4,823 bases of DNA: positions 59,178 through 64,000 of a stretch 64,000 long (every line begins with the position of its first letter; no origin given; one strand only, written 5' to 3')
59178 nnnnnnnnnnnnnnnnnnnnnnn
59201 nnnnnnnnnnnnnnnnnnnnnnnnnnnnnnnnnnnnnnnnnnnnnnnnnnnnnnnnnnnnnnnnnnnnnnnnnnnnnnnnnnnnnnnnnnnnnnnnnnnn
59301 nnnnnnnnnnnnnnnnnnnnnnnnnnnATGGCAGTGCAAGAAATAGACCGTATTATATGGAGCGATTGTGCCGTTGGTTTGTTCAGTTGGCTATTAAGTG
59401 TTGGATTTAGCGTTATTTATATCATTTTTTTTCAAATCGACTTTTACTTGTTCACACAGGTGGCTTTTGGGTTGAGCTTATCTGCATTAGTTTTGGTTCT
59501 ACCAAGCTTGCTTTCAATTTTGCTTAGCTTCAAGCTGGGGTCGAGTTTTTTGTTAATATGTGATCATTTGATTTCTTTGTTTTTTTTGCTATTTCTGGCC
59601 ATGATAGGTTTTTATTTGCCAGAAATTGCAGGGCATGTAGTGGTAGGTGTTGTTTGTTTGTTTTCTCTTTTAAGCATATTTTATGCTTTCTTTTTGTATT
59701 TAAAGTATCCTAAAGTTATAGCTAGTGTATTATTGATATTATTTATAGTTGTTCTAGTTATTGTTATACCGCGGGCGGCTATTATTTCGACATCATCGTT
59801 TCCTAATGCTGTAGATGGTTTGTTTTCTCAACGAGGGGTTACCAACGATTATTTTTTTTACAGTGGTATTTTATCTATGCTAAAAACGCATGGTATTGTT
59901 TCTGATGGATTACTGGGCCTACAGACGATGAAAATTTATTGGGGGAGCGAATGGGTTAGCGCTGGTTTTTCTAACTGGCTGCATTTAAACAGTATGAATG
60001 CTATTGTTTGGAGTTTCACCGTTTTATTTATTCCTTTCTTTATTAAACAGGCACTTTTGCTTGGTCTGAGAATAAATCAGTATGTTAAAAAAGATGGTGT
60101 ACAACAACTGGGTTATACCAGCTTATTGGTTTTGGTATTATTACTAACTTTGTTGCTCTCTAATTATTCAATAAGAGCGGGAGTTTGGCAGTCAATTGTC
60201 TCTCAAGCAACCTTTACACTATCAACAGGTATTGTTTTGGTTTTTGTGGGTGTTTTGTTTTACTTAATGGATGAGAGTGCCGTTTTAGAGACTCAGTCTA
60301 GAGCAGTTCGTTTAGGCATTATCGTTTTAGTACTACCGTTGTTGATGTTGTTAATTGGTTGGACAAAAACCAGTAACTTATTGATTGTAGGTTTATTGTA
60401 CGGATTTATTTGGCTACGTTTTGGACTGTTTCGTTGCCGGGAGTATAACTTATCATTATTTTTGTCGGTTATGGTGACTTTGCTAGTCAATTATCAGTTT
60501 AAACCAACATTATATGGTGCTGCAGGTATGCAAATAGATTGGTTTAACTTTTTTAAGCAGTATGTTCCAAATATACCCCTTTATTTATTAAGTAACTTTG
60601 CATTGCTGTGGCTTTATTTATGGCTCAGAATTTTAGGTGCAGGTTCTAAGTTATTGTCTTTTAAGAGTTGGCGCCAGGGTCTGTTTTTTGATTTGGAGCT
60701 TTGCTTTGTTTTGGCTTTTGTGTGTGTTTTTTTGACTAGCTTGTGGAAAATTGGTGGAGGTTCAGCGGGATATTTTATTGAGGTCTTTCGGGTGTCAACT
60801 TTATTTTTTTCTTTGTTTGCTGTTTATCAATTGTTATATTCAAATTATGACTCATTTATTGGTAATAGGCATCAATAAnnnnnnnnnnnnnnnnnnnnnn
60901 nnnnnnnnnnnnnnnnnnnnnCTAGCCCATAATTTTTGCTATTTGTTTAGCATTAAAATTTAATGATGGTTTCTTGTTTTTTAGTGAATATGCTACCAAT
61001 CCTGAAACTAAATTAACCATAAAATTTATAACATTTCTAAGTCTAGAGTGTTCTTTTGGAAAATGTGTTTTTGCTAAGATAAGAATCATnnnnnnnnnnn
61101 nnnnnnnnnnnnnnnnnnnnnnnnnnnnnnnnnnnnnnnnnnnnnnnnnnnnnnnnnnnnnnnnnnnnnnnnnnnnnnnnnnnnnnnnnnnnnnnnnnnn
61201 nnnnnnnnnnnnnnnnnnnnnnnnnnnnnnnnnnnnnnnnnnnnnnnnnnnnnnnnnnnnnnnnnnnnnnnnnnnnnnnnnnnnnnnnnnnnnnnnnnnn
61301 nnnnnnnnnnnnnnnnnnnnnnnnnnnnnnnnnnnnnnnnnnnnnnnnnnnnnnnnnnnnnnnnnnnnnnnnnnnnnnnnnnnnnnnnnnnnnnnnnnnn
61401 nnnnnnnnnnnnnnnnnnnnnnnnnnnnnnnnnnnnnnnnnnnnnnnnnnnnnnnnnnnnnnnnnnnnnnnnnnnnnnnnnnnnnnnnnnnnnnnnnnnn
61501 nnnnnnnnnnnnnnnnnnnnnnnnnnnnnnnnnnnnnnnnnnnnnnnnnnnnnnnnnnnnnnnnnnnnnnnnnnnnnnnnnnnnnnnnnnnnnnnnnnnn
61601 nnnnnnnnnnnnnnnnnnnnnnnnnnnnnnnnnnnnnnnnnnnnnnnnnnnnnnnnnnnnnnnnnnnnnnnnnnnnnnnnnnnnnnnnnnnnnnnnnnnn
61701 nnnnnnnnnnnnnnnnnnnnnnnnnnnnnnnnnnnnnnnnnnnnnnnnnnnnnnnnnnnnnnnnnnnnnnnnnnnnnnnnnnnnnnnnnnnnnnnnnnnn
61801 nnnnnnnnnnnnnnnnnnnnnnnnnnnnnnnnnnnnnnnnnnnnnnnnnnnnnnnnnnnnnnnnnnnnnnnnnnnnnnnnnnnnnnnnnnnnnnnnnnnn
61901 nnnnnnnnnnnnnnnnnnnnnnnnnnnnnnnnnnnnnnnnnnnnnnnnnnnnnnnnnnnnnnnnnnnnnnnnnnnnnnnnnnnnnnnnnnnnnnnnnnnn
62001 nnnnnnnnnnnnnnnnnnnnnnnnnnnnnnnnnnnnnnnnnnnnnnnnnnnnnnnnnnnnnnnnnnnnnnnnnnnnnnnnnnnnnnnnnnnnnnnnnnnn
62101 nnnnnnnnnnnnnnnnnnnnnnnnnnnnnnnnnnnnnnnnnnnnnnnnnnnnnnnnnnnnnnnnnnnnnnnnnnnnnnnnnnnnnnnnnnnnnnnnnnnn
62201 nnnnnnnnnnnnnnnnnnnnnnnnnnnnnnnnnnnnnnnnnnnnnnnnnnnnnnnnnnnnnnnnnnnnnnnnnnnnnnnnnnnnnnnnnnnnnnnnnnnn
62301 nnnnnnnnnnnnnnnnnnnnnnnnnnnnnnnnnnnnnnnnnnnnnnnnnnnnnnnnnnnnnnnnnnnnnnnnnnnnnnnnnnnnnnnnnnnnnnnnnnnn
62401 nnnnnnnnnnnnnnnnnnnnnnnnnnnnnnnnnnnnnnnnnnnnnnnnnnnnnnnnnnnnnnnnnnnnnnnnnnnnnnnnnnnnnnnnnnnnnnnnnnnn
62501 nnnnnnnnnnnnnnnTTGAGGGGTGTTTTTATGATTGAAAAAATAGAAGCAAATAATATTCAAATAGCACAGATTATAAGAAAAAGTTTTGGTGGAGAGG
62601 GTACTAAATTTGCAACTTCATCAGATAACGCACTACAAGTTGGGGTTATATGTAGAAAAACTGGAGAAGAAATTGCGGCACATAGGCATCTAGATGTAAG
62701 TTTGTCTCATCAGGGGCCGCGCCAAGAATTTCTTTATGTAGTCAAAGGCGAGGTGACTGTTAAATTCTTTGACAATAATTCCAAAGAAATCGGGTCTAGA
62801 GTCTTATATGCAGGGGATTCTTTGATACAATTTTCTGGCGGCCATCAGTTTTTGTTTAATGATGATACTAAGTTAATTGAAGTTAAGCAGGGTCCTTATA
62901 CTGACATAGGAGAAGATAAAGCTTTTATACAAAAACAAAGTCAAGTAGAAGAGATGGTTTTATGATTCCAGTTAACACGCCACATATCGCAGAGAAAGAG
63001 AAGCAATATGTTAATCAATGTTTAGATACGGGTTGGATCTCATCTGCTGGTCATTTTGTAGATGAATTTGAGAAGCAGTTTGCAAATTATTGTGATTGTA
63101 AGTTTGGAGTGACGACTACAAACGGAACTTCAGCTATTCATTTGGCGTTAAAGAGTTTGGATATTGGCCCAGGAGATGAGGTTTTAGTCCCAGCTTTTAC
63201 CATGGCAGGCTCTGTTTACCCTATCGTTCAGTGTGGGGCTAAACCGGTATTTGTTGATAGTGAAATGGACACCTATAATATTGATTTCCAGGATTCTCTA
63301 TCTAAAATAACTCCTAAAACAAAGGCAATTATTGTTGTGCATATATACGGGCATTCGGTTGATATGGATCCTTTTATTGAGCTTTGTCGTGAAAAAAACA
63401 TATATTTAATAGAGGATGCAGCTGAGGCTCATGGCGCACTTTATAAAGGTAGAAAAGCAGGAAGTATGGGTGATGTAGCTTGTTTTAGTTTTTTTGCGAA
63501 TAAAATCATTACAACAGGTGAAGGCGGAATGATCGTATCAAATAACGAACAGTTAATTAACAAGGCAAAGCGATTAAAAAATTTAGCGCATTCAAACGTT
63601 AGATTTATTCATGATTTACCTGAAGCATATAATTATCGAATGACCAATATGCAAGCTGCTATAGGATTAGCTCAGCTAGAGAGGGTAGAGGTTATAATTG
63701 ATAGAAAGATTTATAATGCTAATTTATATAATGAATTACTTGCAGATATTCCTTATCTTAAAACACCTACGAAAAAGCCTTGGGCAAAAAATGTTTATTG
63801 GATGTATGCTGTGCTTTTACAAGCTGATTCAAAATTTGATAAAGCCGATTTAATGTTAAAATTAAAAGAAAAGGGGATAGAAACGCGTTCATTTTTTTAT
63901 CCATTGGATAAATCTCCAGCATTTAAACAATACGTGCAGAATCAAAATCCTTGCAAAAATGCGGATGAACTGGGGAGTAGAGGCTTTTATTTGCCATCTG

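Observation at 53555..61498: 7,191-bp cassette flanked by 376-bp direct repeats of the wzx/GT4 junction and bounded by two IS remnants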

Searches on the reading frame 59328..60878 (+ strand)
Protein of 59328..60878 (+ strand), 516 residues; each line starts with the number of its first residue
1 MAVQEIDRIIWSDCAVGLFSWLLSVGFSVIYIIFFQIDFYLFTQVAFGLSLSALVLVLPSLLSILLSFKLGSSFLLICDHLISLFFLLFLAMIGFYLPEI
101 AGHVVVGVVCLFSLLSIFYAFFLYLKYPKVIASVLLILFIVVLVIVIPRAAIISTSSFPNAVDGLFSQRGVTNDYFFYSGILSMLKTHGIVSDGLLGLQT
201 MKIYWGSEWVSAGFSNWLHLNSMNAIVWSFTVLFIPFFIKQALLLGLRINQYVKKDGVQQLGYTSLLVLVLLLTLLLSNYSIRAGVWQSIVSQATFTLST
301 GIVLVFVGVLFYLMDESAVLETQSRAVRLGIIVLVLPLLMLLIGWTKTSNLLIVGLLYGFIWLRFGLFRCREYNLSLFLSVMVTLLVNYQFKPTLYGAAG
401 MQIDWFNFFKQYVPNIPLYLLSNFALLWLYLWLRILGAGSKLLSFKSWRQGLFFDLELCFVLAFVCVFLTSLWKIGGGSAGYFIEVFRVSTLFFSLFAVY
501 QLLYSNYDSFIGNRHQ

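Call 5: search_protein_families(library=pfam, proteins=[window:59328-60878:+], max_evalue=0.01)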
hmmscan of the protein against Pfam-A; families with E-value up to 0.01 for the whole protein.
window:59328-60878:+ (516 aa): 0 families

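Call 23: search_protein_families(library=ncbifam, proteins=[window:59328-60878:+], max_evalue=1)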
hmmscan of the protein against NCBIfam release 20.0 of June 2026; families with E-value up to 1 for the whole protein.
window:59328-60878:+ (516 aa): 0 families

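Call 33: find_homologous_proteins(query=window:59328-60878:+)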
Query window:59328-60878:+ (516 aa): 1 proteins with E <= 0.001 among 8000 candidates.
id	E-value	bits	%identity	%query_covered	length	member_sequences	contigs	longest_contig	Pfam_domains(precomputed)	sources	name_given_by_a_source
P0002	0.0e+0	1090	100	100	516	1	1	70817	-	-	-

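Call 44: search_protein_representatives(protein=window:59328-60878:+)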
Query: 516 residues. Proteins with E-value up to 0.001 (for the whole library): 138; up to 1e-10: 17; up to 1e-30: 2. The best 138 are listed.
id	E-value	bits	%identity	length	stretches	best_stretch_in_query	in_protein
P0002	0.0e+00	1090.0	100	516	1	1-516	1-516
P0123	1.2e-37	146.7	31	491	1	19-503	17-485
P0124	2.6e-27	112.6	25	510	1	15-503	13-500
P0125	1.3e-15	74.0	38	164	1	356-490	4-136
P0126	5.6e-15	71.9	25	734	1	14-507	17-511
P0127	6.4e-14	68.4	24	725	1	14-488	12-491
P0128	7.8e-14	68.2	24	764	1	16-498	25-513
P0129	1.2e-13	67.5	25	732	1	19-497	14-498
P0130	2.4e-13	66.6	28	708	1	171-486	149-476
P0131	5.2e-13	65.5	27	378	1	174-502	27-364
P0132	1.6e-12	63.8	23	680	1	173-493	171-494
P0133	6.2e-12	61.9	27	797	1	19-491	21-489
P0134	8.3e-12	61.5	28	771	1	38-487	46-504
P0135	9.1e-12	61.3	27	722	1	45-489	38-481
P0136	1.8e-11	60.4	27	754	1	85-485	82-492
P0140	1.9e-10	57.0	28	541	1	30-510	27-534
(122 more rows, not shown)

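Call 45: search_protein_families(library=pfam, proteins=[P0123, P0124, P0126, P0127, P0128, P0129, P0130, P0133, P0134, P0140], max_evalue=0.01)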
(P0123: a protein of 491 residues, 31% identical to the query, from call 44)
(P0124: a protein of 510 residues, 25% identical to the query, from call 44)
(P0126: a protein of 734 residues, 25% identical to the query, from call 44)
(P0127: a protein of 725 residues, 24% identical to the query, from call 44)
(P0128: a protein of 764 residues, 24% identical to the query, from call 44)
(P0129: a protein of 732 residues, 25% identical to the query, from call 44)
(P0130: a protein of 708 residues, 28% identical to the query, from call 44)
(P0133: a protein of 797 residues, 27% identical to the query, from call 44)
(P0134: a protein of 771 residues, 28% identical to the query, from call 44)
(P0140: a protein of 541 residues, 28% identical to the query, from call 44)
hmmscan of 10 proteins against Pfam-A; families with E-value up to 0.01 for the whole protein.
P0123 (491 aa): 0 families

P0124 (510 aa): 0 families

P0126 (734 aa): 0 families

P0127 (725 aa): 0 families

P0128 (764 aa): 0 families

P0129 (732 aa): 0 families

P0130 (708 aa): 0 families

P0133 (797 aa): 0 families

P0134 (771 aa): 0 families

P0140 (541 aa): 0 families

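Call 68: predict_structure(alignment_id=A2)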
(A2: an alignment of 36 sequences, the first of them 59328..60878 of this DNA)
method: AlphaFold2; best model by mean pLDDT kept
length: 516 residues; sequences in the alignment: 36
mean_pLDDT: 85.7   pTM: 0.91
mean pLDDT of the five models: 85.7, 84.3, 82.9, 82.6, 82.5
residues with pLDDT >= 90: 263; 70-90: 190; 50-70: 56; < 50: 7
segments of 3 or more residues with pLDDT < 50: 513-516
pLDDT, mean of each block of 10 residues (from residue 1): 76 93 95 83 93 97 86 81 97 86 88 96 88 88 89 69 75 87 93 79 93 95 92 95 92 66 78 74 65 91 95 72 78 96 96 95 93 97 93 62 87 88 91 86 76 88 95 81 91 91 64 45
secondary structure, 60 per line:
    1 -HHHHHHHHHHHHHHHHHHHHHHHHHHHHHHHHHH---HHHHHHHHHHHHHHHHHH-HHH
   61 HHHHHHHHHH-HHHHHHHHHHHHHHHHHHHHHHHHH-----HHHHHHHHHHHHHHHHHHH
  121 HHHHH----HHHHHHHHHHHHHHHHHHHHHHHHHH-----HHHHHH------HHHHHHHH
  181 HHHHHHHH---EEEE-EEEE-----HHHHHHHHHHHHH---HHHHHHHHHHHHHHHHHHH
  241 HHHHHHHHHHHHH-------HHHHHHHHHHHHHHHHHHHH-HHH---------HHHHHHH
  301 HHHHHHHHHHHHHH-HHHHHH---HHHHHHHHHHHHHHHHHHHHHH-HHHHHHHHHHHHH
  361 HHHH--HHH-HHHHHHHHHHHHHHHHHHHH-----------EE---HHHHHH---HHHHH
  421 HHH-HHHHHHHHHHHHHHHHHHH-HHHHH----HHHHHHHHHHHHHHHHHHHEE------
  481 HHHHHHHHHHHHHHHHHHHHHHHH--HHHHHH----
elements in order: H2-35 H39-56 H58-70 H72-96 H102-125 H130-155 H161-166 H173-188 E192-195 E197-200 H206-218 H222-253 H261-280 H294-314 H316-321 H325-346 H348-364 H371-390 H407-412 H416-423 H425-443 H445-449 H454-472 H481-504 H507-512

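Call 70: fold_search(model_id=the predicted structure, library=pdb)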
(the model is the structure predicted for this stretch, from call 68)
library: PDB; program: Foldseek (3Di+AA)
matches with E <= 10: 101; with E <= 0.001: 0
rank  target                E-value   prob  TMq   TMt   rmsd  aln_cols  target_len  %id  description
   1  7kyp_B                5.9e-01  0.30  0.18  0.27  20.8       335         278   12  PsaBC from Streptococcus pneumoniae in complex with Fab (released 2021-08-25)
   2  8if8_B                6.4e-01  0.77  0.39  0.34  12.2       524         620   12  Arabinosyltransferase AftA (released 2023-05-31)
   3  7kyp_N                1.1e+00  0.20  0.17  0.27  18.3       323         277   12  PsaBC from Streptococcus pneumoniae in complex with Fab (released 2021-08-25)
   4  8if8_C                1.5e+00  0.66  0.40  0.36  12.6       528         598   10  Arabinosyltransferase AftA (released 2023-05-31)
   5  4yb9                  1.5e+00  0.09  0.17  0.19  23.6       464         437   11  Crystal structure of the Bovine Fructose transporter GLUT5 in an open inward-facing conformation (released 2015-10-14)
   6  7oy2_B                1.6e+00  0.05  0.11  0.14  19.7       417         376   13  High resolution structure of cytochrome bd-II oxidase from E. coli (released 2021-12-15)
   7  5k2a                  1.9e+00  0.05  0.12  0.15  30.5       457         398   13  2.5 angstrom A2a adenosine receptor structure with sulfur SAD phasing using XFEL data (released 2016-09-21)
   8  9vsq_A                1.9e+00  0.04  0.12  0.14  24.6       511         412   12  The TUG-891-bound structure of TMEM175 (released 2025-09-17)
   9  8qah_B                2.2e+00  0.08  0.16  0.18  22.9       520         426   10  X-ray crystal structure of a de novo designed single-chain parallel coiled-coil alpha-helical barrel with 8 inner heli (released 2024-07-03)
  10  6jzh                  2.3e+00  0.04  0.12  0.15  30.3       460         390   12  Structure of human A2A adenosine receptor in complex with ZM241385 obtained from SFX experiments under atmospheric press (released 2019-10-30)
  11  5uvi                  2.3e+00  0.04  0.12  0.15  30.5       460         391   12  Serial Millisecond Crystallography of Membrane and Soluble Protein Micro-crystals using Synchrotron Radiation (released 2017-05-24)
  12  4xyd_A                2.4e+00  0.06  0.17  0.18  21.9       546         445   12  Nitric oxide reductase from Roseobacter denitrificans (RdNOR) (released 2016-05-25)
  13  3oyr_B                2.6e+00  0.04  0.12  0.15  20.3       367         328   11  Crystal structure of polyprenyl synthase from Caulobacter crescentus CB15 complexed with calcium and isoprenyl diphosp (released 2010-10-13)
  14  8pwn                  2.6e+00  0.04  0.12  0.15  30.0       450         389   13  Structure of A2A adenosine receptor A2AR-StaR2-bRIL, solved at wavelength 2.75 A (released 2023-10-25)
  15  4qin                  2.7e+00  0.05  0.13  0.14  29.6       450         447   12  Structure of the human smoothened receptor in complex with SAG1.5 (released 2014-07-23)
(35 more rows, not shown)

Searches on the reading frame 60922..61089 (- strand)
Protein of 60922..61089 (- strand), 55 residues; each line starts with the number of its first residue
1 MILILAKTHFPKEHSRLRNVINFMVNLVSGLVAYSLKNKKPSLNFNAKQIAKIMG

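Call 6: search_protein_families(library=pfam, proteins=[window:60922-61089:-], max_evalue=0.01)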
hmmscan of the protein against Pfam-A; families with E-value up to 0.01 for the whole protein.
window:60922-61089:- (55 aa): 0 families

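Call 23: search_protein_families(library=ncbifam, proteins=[window:60925-61089:-], max_evalue=1)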
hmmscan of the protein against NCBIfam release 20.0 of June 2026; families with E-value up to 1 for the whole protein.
seq(55 aa): 1 family
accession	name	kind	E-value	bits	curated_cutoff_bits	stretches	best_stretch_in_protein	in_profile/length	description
NF033520.1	transpos_IS982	equivalog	0.015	14.9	130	1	8-37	213-242/243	IS982 family transposase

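Call 24: search_dna_similar(query=window:60925-61089:-, collection=plasmids, mode=protein, max_evalue=0.01, max_rows=10)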
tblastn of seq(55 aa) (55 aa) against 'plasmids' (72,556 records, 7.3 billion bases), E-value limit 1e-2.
Records with a match: 203; places in all: 229; records where one place covers at least 80% of the query: 0.
Best place of each record, by identity: 60-80% 76; <60% 127.
By first word of the organism name: Piscirickettsia 137; Leptospira 19; Nostoc 8; Persicobacter 6; Leptolyngbya 4; Moraxella 4; Pseudanabaena 3; Legionella 2; Vibrio 2; Shewanella 2; and 14 more.
By predicted mobility (MOB-suite, as given by PLSDB): non-mobilizable 158; mobilizable 38; conjugative 7.
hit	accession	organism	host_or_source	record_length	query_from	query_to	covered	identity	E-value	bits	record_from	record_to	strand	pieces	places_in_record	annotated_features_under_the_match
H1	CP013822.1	Piscirickettsia salmonis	Oncorhynchus mykiss,muscle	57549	13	52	73%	57.5%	2e-6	49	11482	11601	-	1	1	none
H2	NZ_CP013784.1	Piscirickettsia salmonis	Salmo salar,liver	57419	13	52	73%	57.5%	2e-6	49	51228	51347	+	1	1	hypothetical protein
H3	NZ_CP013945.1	Piscirickettsia salmonis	Oncorhynchus ...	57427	13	52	73%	57.5%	2e-6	49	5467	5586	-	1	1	hypothetical protein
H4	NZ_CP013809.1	Piscirickettsia salmonis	Oncorhynchus mykiss,liver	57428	13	52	73%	57.5%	2e-6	49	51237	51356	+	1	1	hypothetical protein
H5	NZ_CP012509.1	Piscirickettsia salmonis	Oncorhynchus kisutch,Kidney,kidney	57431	13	52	73%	57.5%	2e-6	49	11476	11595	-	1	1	none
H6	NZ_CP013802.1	Piscirickettsia salmonis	Oncorhynchus mykiss,liver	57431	13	52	73%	57.5%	2e-6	49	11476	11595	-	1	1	none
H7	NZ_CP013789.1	Piscirickettsia salmonis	Salmo salar,muscle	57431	13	52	73%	57.5%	2e-6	49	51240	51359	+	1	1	hypothetical protein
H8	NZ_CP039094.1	Piscirickettsia salmonis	Oncorhynchus kisutch,cell culture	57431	13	52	73%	57.5%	2e-6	49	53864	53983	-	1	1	none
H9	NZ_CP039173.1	Piscirickettsia salmonis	Oncorhynchus mykiss,cell culture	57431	13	52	73%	57.5%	2e-6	49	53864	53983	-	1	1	none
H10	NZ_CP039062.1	Piscirickettsia salmonis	Oncorhynchus mykiss,cell culture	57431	13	52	73%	57.5%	2e-6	49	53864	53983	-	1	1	none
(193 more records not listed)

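Call 42: get_annotated_region(hit=H2, flank=1500)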
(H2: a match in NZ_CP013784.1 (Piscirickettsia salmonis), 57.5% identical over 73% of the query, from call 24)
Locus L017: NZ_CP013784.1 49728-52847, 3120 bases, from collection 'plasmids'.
description: Piscirickettsia salmonis strain PM49811B plasmid p3PS6, complete sequence
organism: Piscirickettsia salmonis (NCBI taxid 1238)
taxonomy: Bacteria; Pseudomonadota; Gammaproteobacteria; Thiotrichales; Piscirickettsiaceae; Piscirickettsia; Piscirickettsia salmonis
host: -; source: Salmo salar,liver; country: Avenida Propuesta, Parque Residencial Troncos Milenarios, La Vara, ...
typing (MOB-suite, as given by PLSDB): mobilizable; replicon rep_cluster_715; relaxase MOBF
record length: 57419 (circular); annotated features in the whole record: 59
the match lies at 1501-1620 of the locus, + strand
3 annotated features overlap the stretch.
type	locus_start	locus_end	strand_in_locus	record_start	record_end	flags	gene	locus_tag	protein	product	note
CDS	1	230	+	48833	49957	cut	-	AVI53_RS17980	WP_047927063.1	hypothetical protein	-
CDS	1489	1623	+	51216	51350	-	-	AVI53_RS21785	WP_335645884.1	hypothetical protein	-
CDS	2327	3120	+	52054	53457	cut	-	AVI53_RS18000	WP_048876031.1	IS4 family transposase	-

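Call 43: search_dna_similar(query=window:60925-61089:-, collection=plasmids, mode=protein, max_evalue=0.01, max_rows=30, rows=spread)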
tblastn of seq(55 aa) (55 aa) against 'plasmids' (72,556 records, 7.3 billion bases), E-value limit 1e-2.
Records with a match: 203; places in all: 229; records where one place covers at least 80% of the query: 0.
Best place of each record, by identity: 60-80% 76; <60% 127.
By first word of the organism name: Piscirickettsia 137; Leptospira 19; Nostoc 8; Persicobacter 6; Leptolyngbya 4; Moraxella 4; Pseudanabaena 3; Legionella 2; Vibrio 2; Shewanella 2; and 14 more.
By predicted mobility (MOB-suite, as given by PLSDB): non-mobilizable 158; mobilizable 38; conjugative 7.
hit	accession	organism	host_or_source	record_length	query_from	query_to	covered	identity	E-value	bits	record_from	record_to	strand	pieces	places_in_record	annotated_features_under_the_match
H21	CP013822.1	Piscirickettsia salmonis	Oncorhynchus mykiss,muscle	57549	13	52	73%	57.5%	2e-6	49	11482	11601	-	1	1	none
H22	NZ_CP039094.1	Piscirickettsia salmonis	Oncorhynchus kisutch,cell culture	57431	13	52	73%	57.5%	2e-6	49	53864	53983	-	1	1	none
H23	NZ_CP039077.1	Piscirickettsia salmonis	Oncorhynchus kisutch,cell culture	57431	13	52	73%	57.5%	2e-6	49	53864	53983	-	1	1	none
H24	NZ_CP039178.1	Piscirickettsia salmonis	Oncorhynchus mykiss,cell culture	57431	13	52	73%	57.5%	2e-6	49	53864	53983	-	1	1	none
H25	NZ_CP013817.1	Piscirickettsia salmonis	Salmo salar,liver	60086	13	52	73%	57.5%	2e-6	49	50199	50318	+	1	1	none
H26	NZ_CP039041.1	Piscirickettsia salmonis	Salmo salar,cell culture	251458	13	44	58%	68.8%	2e-6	49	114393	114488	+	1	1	IS982 family transposase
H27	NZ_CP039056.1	Piscirickettsia salmonis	Oncorhynchus mykiss,cell culture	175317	13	55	78%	50.0%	3e-7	51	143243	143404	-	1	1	none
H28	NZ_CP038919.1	Piscirickettsia salmonis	Oncorhynchus kisutch,cell culture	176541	13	55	78%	50.0%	3e-7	51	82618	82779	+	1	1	none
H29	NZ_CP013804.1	Piscirickettsia salmonis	Oncorhynchus mykiss,liver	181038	13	55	78%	50.0%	3e-7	51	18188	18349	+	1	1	none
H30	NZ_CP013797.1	Piscirickettsia salmonis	Salmo salar,liver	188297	13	55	78%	50.0%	3e-7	51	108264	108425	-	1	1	none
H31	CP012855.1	Persicobacter sp. JZB09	cell culture,soil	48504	13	53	75%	51.2%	1e-5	46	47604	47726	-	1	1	record has no annotation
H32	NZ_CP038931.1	Piscirickettsia salmonis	Salmo salar,cell culture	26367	13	43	56%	67.7%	3e-6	48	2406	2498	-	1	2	transposase | IS30 family transposase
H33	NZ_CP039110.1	Piscirickettsia salmonis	Oncorhynchus mykiss,cell culture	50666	13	43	56%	67.7%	5e-6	48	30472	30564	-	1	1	none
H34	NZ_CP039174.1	Piscirickettsia salmonis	Oncorhynchus mykiss,cell culture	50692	13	43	56%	67.7%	5e-6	48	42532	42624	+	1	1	none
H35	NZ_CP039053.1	Piscirickettsia salmonis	Oncorhynchus mykiss,cell culture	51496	13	43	56%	67.7%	5e-6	48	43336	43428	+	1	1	none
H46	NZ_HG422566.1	Cardinium endosymbiont of Bemisia tabaci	Bemisia tabaci QHC-VLC (biotype Q)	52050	13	44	58%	59.4%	6e-6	47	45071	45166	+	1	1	IS982-like element ISCca4 family transposase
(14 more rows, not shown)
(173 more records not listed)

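Call 46: get_annotated_region(hit=H26, flank=1500)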
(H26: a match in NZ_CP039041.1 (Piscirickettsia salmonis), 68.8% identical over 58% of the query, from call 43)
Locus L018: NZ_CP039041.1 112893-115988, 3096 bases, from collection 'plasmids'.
description: Piscirickettsia salmonis strain Psal-072 plasmid unnamed1, complete sequence
organism: Piscirickettsia salmonis (NCBI taxid 1238)
taxonomy: Bacteria; Pseudomonadota; Gammaproteobacteria; Thiotrichales; Piscirickettsiaceae; Piscirickettsia; Piscirickettsia salmonis
host: -; source: Salmo salar,cell culture; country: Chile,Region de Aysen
typing (MOB-suite, as given by PLSDB): non-mobilizable
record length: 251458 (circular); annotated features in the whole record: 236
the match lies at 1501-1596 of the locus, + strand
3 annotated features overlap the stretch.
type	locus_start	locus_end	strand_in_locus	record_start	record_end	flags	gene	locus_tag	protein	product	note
CDS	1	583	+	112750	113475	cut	-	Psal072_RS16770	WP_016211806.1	UDP-2,3-diacylglucosamine diphosphatase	GO:0009245 - lipid A biosynthetic process [Evidence IEA]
CDS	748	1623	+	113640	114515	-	-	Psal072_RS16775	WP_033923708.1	IS982 family transposase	-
CDS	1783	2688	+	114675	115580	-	-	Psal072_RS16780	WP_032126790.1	IS481 family transposase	-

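Call 47: get_annotated_region(hit=H46, flank=1500)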
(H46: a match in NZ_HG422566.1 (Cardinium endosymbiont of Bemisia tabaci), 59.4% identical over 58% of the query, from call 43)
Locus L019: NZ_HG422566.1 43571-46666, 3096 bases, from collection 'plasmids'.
description: Cardinium endosymbiont cBtQ1 of Bemisia tabaci strain cBtQ1 plasmid pcBtQ1, complete sequence
organism: Cardinium endosymbiont of Bemisia tabaci (NCBI taxid 1354314)
taxonomy: Bacteria; Bacteroidota; Cytophagia; Cytophagales; Amoebophilaceae; Candidatus Cardinium; Cardinium endosymbiont of Bemisia tabaci
host: -; source: Bemisia tabaci QHC-VLC (biotype Q); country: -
typing (MOB-suite, as given by PLSDB): conjugative; replicon rep_cluster_1659; relaxase MOBV; mating-pair formation MPF_T
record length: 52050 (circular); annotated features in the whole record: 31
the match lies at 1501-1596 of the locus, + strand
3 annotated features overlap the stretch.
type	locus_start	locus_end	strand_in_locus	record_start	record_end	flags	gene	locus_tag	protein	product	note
CDS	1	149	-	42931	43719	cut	-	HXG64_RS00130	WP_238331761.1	Rpn family recombination-promoting nuclease/putative transposase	-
CDS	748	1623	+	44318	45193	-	-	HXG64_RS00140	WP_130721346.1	IS982-like element ISCca4 family transposase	GO:0006313 - DNA transposition [Evidence IEA]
CDS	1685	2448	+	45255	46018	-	-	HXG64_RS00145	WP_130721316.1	IS5 family transposase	-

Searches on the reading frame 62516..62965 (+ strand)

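Call 5: search_protein_families(library=pfam, proteins=[window:62516-62965:+], max_evalue=0.01)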
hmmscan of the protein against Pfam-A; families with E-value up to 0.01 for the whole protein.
window:62516-62965:+ (149 aa): 2 families
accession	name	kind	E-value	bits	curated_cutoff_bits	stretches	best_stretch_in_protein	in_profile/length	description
PF07883.17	Cupin_2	-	0.00073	19.6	27.2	1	64-104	13-47/70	Cupin domain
PF05899.18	Cupin_3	-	0.0094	16.1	23.5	0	66-103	22-54/74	EutQ-like cupin domain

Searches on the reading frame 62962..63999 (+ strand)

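Call 6: search_protein_families(library=pfam, proteins=[window:62962-63999:+], max_evalue=0.01)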
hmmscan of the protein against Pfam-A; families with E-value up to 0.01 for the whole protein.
window:62962-63999:+ (346 aa): 2 families
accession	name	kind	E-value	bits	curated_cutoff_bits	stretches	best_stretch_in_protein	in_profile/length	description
PF01041.23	DegT_DnrJ_EryC1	-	1.5e-113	380.1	19.8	1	8-345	2-342/360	DegT/DnrJ/EryC1/StrS aminotransferase family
PF00266.25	Aminotran_5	-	1e-05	25.1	21.5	1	50-158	65-181/371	Aminotransferase class-V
